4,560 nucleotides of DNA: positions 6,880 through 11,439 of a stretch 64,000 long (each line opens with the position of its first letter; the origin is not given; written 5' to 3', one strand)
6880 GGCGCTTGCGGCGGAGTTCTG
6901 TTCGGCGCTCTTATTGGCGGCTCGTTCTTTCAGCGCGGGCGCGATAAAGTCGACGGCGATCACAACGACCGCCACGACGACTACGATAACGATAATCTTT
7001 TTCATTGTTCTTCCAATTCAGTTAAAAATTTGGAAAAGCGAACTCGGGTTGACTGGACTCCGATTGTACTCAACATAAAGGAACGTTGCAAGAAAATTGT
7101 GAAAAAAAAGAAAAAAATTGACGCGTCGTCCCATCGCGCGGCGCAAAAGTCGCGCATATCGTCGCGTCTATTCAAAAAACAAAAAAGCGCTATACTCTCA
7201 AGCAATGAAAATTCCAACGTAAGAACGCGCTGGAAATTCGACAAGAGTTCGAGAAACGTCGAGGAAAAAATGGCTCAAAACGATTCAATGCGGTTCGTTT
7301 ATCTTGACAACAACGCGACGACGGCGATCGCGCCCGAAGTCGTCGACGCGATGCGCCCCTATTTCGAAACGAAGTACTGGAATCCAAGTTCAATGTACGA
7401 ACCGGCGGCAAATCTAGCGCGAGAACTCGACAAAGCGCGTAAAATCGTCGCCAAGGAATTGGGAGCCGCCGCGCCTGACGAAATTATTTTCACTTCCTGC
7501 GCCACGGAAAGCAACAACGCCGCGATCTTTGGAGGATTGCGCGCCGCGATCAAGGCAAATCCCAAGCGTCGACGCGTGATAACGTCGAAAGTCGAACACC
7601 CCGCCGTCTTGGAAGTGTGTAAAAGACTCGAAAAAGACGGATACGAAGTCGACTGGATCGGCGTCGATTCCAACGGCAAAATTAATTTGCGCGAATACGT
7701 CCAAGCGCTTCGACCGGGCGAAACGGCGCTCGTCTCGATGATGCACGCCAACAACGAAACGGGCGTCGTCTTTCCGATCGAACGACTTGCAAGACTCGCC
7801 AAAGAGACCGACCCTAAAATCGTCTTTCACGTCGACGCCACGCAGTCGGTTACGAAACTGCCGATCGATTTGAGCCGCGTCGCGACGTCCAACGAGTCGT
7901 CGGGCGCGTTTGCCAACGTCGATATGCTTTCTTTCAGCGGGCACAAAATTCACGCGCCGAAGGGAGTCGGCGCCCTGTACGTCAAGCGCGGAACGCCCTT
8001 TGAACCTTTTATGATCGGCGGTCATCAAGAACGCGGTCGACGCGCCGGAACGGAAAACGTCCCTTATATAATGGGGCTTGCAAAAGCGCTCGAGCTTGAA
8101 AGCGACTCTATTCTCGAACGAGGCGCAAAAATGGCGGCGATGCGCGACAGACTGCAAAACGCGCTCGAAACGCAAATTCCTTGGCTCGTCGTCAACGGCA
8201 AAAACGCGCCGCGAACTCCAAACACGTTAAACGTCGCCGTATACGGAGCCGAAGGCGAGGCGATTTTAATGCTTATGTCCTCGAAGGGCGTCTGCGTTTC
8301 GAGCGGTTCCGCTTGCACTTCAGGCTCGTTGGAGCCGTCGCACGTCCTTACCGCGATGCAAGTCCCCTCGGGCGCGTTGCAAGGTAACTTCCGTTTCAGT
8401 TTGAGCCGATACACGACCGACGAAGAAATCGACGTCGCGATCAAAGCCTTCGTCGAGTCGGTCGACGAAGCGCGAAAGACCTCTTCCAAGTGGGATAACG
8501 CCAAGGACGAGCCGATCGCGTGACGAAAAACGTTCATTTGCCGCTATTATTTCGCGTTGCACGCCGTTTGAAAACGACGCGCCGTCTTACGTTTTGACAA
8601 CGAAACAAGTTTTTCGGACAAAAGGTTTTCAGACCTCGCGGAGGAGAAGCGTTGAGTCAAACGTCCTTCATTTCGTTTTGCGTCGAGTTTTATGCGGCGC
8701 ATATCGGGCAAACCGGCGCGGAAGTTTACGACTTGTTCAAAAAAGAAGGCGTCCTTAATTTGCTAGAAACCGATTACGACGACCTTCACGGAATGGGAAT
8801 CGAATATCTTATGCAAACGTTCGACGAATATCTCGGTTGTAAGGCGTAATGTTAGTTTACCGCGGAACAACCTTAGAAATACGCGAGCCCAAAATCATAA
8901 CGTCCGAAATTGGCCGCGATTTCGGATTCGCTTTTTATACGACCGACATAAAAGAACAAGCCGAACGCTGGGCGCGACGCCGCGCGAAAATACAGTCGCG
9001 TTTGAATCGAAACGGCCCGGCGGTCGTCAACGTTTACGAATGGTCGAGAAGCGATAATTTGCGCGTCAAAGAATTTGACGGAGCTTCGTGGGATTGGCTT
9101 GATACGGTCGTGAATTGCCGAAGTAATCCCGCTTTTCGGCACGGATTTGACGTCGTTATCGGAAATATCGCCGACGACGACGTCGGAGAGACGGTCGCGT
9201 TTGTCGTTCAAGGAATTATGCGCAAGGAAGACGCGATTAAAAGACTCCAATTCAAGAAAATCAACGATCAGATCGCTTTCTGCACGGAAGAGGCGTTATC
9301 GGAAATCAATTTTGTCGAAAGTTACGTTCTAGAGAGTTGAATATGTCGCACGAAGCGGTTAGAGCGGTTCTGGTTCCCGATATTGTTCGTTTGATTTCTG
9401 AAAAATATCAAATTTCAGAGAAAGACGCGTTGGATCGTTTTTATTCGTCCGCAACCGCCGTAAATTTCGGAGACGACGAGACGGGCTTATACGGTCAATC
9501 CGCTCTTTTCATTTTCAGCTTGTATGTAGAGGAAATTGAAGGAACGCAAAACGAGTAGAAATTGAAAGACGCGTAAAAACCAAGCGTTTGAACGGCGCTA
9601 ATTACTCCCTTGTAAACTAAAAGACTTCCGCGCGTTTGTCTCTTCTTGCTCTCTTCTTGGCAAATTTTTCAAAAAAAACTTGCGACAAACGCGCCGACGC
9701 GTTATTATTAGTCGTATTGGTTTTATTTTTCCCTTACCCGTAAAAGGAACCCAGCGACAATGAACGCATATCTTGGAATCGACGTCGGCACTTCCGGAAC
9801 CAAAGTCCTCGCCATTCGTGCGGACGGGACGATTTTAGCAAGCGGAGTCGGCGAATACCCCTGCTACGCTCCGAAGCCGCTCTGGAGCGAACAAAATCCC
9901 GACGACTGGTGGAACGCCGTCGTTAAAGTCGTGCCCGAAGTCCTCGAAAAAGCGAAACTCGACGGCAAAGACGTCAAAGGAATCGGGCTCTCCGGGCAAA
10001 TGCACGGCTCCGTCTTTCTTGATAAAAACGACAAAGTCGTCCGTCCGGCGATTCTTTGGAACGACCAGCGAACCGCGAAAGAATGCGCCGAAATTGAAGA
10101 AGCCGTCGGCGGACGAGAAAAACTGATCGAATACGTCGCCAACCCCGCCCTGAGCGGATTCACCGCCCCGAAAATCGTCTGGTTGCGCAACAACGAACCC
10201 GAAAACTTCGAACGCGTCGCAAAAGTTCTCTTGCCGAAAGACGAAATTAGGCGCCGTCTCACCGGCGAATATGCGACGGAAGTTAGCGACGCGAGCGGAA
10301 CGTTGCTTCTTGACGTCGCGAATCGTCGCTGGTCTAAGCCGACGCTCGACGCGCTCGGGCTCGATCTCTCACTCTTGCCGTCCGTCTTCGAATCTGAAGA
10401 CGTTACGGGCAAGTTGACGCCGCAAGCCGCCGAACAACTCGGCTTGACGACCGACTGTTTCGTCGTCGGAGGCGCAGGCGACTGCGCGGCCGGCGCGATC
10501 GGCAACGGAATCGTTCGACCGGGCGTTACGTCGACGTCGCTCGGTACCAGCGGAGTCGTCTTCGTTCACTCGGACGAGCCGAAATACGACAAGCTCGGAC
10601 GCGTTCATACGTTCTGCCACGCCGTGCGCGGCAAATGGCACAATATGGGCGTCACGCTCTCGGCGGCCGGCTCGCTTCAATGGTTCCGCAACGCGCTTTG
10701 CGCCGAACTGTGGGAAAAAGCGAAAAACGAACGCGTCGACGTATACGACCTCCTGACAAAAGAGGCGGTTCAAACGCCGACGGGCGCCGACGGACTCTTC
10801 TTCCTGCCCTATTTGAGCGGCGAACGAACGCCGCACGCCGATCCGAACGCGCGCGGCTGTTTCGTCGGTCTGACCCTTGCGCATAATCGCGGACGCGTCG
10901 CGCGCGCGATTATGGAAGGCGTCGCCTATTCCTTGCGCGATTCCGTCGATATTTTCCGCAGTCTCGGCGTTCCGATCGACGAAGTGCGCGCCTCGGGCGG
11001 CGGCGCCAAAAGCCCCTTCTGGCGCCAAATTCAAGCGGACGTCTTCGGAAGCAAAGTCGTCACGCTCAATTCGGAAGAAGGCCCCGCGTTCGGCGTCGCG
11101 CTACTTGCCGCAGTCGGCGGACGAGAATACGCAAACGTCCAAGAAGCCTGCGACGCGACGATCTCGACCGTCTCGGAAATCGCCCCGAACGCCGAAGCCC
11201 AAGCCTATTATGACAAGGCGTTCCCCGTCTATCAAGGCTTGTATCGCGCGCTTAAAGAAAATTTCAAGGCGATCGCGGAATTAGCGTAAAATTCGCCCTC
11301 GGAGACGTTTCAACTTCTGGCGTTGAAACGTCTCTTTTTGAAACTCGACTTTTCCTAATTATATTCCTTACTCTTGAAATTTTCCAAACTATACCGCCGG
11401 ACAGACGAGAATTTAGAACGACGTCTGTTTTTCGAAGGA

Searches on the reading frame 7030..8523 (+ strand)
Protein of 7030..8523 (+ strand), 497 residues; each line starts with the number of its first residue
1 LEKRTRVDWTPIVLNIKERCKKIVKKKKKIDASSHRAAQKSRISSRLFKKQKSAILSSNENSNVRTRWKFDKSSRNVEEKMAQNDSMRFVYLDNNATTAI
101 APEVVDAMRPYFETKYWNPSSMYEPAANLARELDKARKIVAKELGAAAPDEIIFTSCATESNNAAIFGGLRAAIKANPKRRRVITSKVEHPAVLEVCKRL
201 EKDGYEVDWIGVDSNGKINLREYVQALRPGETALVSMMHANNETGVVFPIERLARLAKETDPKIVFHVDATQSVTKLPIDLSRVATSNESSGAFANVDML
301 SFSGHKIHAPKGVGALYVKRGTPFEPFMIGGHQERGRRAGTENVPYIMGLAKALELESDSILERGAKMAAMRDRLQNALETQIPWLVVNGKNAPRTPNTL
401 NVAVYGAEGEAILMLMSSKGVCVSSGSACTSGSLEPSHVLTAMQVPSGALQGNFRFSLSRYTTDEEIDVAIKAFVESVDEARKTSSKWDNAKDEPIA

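Call 12: search_protein_families(library=pfam, proteins=[window:7030-8523:+], max_evalue=0.001)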
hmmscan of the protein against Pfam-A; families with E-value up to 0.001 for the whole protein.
window:7030-8523:+ (497 aa): 1 family
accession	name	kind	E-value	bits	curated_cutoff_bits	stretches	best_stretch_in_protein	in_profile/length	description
PF00266.25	Aminotran_5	-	2.1e-77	261.1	21.5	1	90-468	1-369/371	Aminotransferase class-V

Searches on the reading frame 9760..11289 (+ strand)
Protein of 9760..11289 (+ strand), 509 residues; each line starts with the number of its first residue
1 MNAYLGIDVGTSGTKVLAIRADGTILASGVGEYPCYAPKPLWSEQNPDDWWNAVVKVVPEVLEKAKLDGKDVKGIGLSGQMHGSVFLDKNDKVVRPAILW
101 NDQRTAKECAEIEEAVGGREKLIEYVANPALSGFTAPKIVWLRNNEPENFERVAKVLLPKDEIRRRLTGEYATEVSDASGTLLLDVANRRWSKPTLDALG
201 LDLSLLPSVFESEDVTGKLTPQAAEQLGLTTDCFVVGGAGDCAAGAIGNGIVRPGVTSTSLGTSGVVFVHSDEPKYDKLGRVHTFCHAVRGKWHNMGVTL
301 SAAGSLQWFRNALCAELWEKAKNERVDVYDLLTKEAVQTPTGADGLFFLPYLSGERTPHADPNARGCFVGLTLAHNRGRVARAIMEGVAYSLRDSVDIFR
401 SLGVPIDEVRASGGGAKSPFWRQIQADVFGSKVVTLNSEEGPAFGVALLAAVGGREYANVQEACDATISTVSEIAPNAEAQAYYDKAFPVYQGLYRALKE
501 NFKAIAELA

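Call 12: search_protein_families(library=pfam, proteins=[window:9760-11289:+], max_evalue=0.001)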
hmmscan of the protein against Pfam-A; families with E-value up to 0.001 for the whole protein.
window:9760-11289:+ (509 aa): 3 families
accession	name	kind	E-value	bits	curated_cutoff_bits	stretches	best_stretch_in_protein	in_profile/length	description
PF00370.27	FGGY_N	-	4.9e-73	246.2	28.8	1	4-248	2-245/245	FGGY family of carbohydrate kinases, N-terminal domain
PF02782.22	FGGY_C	-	1.2e-43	149.7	27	1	259-452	3-196/198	FGGY family of carbohydrate kinases, C-terminal domain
PF01869.26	BcrAD_BadFG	-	8.1e-06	26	31.5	0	5-93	1-85/271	BadF/BadG/BcrA/BcrD ATPase family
